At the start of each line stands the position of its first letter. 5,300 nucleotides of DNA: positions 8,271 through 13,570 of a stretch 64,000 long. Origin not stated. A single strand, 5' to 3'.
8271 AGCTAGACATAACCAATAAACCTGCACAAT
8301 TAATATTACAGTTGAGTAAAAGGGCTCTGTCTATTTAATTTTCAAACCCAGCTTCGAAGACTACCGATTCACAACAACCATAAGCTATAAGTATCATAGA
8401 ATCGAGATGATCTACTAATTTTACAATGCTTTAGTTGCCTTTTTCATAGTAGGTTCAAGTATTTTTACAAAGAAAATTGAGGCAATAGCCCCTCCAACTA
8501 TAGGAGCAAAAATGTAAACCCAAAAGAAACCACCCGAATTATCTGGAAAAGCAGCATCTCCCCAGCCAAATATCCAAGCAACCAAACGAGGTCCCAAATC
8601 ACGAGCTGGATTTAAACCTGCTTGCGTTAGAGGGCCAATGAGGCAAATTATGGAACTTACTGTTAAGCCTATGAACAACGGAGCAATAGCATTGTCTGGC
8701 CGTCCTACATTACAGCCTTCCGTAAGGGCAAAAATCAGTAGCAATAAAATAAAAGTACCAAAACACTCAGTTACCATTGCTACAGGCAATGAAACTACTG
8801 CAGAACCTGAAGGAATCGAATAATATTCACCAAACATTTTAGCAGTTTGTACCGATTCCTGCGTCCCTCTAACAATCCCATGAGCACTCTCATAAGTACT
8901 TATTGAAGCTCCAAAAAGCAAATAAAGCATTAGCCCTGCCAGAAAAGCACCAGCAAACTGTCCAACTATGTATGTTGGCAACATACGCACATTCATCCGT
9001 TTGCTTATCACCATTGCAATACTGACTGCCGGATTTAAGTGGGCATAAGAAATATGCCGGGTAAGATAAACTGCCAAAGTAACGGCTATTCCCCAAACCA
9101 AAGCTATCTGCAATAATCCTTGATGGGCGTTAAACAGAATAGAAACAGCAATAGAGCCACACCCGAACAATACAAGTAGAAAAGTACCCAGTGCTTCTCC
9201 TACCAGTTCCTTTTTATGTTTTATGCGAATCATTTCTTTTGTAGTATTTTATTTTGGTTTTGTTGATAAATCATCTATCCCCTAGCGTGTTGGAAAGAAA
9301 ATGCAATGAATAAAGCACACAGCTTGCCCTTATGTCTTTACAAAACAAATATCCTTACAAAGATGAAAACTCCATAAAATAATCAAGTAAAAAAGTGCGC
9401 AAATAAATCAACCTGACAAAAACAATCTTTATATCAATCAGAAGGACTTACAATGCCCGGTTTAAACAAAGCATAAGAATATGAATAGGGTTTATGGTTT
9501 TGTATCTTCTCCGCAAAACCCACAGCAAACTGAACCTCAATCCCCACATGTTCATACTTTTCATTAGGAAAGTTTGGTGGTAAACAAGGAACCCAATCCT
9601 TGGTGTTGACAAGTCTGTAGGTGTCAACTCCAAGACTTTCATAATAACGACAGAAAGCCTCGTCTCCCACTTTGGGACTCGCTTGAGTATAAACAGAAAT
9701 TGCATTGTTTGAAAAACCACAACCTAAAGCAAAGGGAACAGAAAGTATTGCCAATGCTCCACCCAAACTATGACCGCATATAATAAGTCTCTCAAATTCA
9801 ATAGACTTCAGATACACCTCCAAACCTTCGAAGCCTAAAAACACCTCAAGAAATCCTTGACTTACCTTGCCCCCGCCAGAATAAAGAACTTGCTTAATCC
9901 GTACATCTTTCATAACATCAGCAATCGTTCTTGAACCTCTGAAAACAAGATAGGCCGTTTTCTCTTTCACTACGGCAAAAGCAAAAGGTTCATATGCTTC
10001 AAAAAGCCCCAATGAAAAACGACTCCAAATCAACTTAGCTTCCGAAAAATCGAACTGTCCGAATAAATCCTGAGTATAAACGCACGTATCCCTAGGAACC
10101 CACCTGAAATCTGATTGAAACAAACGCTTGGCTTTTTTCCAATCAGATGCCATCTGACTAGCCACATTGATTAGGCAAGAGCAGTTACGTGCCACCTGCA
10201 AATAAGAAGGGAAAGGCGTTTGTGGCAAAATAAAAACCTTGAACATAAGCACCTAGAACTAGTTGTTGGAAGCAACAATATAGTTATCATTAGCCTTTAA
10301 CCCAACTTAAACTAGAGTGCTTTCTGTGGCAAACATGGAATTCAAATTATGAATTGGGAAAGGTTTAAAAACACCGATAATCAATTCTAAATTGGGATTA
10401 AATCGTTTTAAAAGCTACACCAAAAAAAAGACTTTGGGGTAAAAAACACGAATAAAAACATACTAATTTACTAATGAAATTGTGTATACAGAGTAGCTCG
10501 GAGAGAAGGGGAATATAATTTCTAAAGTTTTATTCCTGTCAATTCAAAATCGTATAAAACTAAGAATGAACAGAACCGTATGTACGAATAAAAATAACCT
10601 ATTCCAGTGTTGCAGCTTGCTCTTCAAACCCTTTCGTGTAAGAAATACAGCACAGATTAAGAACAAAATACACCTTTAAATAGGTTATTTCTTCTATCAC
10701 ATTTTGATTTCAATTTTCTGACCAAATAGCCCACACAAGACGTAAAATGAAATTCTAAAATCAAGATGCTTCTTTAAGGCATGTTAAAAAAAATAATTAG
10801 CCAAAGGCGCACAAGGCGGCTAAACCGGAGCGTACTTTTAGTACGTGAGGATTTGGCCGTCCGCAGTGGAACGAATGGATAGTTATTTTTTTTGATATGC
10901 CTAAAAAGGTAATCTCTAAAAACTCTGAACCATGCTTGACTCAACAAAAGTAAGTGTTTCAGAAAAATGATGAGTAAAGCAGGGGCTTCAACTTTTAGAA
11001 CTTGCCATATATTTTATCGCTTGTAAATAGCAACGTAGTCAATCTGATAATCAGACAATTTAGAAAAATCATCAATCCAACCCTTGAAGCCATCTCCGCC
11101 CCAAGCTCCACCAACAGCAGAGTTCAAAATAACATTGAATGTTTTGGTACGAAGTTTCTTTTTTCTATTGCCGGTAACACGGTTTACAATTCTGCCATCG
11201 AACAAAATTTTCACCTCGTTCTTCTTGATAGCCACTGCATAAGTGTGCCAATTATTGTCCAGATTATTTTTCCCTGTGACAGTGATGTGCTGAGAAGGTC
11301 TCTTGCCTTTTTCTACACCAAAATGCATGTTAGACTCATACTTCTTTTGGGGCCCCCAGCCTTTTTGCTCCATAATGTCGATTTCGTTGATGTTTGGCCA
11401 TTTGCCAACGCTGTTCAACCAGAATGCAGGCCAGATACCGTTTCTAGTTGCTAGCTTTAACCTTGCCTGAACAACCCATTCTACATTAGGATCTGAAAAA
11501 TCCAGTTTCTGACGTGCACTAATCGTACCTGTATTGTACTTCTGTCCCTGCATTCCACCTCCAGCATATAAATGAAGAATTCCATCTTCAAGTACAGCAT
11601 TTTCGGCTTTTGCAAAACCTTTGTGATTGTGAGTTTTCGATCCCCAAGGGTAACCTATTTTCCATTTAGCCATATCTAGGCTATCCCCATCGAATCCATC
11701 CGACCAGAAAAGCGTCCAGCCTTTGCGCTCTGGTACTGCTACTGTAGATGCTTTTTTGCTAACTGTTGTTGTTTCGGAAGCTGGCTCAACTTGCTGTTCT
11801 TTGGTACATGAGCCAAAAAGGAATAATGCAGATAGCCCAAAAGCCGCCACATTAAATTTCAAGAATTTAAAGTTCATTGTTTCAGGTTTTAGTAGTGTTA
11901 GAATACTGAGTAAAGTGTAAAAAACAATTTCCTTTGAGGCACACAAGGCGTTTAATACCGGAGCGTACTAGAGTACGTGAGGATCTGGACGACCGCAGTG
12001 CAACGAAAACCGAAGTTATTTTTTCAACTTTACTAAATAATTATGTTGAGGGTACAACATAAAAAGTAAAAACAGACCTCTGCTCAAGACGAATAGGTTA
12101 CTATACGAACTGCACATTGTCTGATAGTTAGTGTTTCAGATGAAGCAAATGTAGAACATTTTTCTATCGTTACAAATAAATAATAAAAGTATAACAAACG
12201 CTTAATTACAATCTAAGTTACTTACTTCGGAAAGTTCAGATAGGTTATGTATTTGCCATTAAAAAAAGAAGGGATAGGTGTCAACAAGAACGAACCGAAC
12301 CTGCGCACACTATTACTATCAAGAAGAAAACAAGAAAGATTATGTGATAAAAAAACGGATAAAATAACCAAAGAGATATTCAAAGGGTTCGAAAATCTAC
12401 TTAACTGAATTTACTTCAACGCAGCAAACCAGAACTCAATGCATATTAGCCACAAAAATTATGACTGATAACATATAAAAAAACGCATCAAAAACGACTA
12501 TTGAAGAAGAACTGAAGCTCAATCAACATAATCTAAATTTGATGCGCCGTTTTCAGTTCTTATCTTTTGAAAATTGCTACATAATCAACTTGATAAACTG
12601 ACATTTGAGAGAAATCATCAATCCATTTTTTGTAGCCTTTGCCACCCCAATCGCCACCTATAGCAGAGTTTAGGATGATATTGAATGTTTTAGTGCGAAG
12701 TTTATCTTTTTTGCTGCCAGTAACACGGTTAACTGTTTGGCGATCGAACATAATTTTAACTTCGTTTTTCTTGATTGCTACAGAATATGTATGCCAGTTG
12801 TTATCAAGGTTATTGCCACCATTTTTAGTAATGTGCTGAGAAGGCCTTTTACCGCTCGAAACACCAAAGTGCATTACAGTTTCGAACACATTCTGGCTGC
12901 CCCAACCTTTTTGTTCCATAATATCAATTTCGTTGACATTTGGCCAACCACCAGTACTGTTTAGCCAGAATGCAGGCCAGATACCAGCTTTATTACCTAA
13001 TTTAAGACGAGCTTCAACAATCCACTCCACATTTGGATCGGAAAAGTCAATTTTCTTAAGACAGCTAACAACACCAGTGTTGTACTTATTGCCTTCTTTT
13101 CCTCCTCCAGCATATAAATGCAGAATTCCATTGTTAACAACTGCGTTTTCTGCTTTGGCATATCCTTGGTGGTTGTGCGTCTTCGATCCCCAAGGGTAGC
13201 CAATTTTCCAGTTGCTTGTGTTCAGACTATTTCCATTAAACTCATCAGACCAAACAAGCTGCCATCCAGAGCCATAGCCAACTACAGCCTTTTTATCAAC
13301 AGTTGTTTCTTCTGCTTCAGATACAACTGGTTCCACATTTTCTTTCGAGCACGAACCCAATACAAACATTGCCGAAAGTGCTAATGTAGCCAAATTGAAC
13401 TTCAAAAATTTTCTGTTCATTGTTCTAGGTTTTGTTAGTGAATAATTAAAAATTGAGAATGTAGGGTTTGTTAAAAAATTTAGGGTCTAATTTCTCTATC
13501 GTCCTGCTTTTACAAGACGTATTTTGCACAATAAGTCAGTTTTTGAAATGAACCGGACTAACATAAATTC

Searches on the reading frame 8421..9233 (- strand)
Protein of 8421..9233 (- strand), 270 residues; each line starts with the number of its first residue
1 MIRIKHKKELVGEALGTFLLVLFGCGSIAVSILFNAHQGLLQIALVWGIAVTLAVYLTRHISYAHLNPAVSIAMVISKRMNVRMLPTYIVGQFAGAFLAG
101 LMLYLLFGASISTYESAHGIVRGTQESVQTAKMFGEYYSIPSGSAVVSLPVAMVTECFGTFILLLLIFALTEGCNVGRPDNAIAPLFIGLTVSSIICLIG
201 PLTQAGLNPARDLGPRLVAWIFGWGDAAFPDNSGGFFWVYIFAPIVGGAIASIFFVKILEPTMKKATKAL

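Call 8: search_protein_families(library=pfam, proteins=[window:8421-9233:-], max_evalue=0.001)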
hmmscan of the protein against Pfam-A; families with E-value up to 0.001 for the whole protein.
window:8421-9233:- (270 aa): 2 families
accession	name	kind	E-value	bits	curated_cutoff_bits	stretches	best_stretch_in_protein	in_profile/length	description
PF00230.25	MIP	-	2e-46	159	25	1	4-254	5-221/222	Major intrinsic protein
PF09925.14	DUF2157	-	0.0008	19.6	32.4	1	6-60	88-142/146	Predicted membrane protein (DUF2157)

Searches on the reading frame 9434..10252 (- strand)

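Call 8: search_protein_families(library=pfam, proteins=[window:9434-10252:-], max_evalue=0.001)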
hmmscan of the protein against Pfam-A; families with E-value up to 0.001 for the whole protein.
window:9434-10252:- (272 aa): 1 family
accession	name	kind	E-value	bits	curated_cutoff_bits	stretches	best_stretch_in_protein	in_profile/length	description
PF01764.32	Lipase_3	-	7.2e-21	75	22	1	101-227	1-138/140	Lipase (class 3)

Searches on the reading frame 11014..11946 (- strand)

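Call 8: search_protein_families(library=pfam, proteins=[window:11014-11946:-], max_evalue=0.001)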
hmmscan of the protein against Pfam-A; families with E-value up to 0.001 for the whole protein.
window:11014-11946:- (310 aa): 3 families
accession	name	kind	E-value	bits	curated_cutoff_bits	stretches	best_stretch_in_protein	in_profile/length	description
PF00722.28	Glyco_hydro_16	-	3.6e-15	56.3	22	1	141-304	33-173/175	Glycosyl hydrolases family 16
PF13385.13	Laminin_G_3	-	2.9e-06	28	27.6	1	203-294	50-138/151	Concanavalin A-like lectin/glucanases superfamily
PF06439.18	3keto-disac_hyd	-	9.3e-05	23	26.8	1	81-264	2-158/187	3-keto-disaccharide hydrolase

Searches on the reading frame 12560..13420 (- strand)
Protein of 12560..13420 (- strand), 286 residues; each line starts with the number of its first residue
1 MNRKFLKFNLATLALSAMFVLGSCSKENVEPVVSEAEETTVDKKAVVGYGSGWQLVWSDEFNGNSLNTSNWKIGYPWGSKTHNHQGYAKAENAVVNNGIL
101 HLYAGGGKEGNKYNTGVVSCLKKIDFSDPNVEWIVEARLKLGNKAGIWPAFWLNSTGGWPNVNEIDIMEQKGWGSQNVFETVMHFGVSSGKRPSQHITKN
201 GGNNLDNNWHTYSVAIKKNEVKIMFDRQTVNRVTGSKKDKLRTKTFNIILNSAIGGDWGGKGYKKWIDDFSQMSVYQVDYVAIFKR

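Call 8: search_protein_families(library=pfam, proteins=[window:12560-13420:-], max_evalue=0.001)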
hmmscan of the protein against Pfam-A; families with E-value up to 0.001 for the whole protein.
window:12560-13420:- (286 aa): 3 families
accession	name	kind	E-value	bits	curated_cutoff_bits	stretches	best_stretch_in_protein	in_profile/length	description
PF00722.28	Glyco_hydro_16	-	1.6e-13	51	22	1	135-261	45-165/175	Glycosyl hydrolases family 16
PF03935.22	SKN1_KRE6_Sbg1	-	1.2e-05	24.3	30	1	42-153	108-221/501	Beta-glucan synthesis-associated protein SKN1/KRE6/Sbg1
PF02210.31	Laminin_G_2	-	0.0005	21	22.9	0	183-241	30-87/126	Laminin G domain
